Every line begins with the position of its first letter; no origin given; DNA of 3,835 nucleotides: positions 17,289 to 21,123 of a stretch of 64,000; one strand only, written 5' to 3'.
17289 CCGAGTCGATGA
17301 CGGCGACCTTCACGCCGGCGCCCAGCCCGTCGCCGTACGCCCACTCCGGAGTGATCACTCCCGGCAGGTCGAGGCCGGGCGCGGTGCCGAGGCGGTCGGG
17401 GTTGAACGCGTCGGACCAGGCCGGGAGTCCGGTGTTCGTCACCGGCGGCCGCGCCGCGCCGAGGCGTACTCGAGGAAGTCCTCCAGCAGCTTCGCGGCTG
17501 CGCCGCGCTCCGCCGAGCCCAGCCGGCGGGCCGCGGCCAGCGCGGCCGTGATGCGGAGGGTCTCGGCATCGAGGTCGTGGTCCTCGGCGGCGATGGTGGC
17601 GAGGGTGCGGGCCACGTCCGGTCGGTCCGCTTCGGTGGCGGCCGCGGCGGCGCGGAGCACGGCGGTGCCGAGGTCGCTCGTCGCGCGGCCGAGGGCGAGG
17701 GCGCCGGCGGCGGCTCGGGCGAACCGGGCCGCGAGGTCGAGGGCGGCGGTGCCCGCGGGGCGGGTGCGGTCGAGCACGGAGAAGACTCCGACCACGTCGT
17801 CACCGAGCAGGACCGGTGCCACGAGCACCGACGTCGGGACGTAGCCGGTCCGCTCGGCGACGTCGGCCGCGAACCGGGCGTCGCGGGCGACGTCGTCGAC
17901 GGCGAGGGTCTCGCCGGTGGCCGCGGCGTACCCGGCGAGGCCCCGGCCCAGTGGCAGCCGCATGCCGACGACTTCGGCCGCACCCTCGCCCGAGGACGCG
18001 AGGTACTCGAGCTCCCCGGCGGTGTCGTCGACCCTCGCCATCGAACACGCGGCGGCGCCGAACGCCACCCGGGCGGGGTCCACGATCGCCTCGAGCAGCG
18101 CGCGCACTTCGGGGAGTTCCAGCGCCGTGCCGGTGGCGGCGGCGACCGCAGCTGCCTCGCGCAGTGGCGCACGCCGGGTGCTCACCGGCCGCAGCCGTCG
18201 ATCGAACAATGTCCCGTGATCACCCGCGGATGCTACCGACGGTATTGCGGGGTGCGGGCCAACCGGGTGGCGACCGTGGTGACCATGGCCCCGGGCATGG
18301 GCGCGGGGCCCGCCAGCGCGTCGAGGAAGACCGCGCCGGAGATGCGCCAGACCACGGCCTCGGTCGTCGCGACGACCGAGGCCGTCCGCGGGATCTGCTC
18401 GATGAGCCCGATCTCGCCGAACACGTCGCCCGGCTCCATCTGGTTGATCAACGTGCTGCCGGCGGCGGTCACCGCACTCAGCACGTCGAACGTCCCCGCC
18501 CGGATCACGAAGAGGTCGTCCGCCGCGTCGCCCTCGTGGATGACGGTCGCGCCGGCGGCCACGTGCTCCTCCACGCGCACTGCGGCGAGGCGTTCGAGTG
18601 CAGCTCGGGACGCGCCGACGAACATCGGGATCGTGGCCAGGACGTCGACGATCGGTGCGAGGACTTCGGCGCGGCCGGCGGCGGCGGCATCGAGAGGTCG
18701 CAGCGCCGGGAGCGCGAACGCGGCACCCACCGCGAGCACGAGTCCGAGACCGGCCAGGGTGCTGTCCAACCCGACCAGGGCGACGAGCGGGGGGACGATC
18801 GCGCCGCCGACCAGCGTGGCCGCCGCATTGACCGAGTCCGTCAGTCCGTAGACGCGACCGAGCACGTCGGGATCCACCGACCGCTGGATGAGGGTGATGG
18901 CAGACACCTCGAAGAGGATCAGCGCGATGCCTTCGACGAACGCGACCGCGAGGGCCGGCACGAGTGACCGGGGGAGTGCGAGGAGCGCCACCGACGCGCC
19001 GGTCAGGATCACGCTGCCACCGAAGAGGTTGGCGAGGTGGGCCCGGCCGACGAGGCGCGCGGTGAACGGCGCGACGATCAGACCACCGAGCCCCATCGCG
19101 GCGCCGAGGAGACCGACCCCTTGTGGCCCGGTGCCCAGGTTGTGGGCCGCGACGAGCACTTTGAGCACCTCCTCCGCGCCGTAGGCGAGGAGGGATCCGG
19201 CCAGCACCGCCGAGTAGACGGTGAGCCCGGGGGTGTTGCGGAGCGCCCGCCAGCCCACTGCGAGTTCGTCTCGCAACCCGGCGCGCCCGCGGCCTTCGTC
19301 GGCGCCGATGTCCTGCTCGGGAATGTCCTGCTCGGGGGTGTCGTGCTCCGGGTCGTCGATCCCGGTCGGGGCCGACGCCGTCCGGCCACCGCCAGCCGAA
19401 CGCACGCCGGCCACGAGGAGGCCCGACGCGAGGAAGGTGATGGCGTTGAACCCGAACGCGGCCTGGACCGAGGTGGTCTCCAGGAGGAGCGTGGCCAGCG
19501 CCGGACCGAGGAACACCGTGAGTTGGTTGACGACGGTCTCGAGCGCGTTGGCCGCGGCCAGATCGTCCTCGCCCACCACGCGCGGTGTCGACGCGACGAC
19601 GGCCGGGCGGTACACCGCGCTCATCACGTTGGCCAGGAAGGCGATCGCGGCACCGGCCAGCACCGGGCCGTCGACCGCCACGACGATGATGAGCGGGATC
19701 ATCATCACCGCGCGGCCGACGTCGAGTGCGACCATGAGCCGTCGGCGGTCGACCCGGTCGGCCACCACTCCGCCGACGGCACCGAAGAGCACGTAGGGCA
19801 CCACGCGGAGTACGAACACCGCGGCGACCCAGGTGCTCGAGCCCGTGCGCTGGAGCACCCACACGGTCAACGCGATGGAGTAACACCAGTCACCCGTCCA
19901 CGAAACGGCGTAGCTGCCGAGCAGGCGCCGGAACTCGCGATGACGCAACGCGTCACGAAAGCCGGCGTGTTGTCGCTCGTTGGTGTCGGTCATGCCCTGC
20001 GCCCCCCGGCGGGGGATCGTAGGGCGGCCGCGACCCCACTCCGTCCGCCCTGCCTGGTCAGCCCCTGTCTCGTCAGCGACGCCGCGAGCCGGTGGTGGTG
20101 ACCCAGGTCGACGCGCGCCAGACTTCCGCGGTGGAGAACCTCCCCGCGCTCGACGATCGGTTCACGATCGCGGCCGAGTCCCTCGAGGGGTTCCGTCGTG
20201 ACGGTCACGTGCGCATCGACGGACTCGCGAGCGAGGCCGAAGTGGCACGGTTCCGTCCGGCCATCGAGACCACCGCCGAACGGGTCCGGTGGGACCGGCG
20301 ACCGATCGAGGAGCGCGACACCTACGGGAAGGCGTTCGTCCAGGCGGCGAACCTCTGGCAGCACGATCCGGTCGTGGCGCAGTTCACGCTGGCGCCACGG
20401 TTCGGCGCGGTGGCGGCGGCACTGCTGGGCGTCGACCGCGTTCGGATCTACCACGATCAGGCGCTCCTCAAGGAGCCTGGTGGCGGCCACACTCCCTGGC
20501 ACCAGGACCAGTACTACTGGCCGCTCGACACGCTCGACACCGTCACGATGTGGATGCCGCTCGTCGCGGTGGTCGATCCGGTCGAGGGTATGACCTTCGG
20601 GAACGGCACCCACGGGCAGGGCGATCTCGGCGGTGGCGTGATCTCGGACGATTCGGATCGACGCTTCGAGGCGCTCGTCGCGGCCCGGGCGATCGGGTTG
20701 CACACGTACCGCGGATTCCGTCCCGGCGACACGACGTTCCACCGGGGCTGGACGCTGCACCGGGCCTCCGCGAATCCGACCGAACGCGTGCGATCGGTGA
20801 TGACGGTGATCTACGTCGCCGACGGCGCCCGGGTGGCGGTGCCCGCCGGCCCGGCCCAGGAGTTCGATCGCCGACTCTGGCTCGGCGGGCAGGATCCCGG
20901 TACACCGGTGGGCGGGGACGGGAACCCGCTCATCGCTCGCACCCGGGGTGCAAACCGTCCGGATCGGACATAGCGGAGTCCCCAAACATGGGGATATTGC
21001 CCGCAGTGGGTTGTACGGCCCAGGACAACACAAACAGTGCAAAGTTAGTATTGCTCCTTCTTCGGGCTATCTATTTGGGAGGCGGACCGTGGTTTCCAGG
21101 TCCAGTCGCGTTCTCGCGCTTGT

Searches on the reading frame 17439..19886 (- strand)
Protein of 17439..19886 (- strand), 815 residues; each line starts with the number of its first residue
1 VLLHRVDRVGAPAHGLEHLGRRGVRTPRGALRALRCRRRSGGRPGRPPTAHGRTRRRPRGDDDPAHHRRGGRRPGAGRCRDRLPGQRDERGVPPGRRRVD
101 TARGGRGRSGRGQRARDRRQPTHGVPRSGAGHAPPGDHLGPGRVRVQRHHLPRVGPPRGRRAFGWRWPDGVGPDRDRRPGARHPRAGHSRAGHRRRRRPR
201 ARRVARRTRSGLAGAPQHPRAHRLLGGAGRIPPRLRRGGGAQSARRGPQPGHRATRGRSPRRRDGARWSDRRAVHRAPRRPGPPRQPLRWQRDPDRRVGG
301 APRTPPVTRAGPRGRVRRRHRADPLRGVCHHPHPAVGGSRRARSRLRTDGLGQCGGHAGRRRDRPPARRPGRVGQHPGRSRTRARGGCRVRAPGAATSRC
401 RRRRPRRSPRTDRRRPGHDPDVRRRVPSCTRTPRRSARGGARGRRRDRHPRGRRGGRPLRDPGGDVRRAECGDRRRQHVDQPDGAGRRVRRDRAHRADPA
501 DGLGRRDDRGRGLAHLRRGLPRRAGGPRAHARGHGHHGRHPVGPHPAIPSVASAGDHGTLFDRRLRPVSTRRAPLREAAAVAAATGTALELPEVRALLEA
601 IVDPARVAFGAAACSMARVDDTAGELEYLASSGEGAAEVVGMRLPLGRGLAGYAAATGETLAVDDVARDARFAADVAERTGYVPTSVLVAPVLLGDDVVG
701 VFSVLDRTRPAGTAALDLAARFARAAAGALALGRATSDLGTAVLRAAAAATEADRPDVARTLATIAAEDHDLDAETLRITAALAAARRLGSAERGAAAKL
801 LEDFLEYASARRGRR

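Call 58: search_protein_families(library=pfam, proteins=[window:17439-19886:-])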
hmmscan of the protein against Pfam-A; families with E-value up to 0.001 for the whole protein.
window:17439-19886:- (815 aa): 3 families
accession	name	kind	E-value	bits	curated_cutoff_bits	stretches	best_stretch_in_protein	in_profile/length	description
PF01590.32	GAF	-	1.4e-13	52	22.4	1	595-730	3-133/133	GAF domain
PF13185.12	GAF_2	-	1.5e-11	45.1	28.6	1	594-730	4-135/136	GAF domain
PF13492.12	GAF_3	-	0.00033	21.5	27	1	596-731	4-128/129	GAF domain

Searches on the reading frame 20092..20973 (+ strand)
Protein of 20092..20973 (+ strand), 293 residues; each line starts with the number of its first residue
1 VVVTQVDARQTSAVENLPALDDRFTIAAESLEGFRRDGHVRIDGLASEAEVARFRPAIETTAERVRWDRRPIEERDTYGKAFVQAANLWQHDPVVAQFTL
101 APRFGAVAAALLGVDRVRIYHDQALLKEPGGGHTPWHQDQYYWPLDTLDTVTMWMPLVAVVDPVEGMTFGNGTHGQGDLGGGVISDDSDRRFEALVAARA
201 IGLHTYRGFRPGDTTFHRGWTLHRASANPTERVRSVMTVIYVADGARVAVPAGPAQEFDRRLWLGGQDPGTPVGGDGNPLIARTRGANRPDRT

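Call 24: search_protein_families(library=pfam, proteins=[window:20092-20973:+])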
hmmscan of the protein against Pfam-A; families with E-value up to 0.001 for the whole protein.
window:20092-20973:+ (293 aa): 1 family
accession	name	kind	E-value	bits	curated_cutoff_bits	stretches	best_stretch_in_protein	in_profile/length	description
PF05721.19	PhyH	-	5.5e-20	73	22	1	34-235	1-212/213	Phytanoyl-CoA dioxygenase (PhyH)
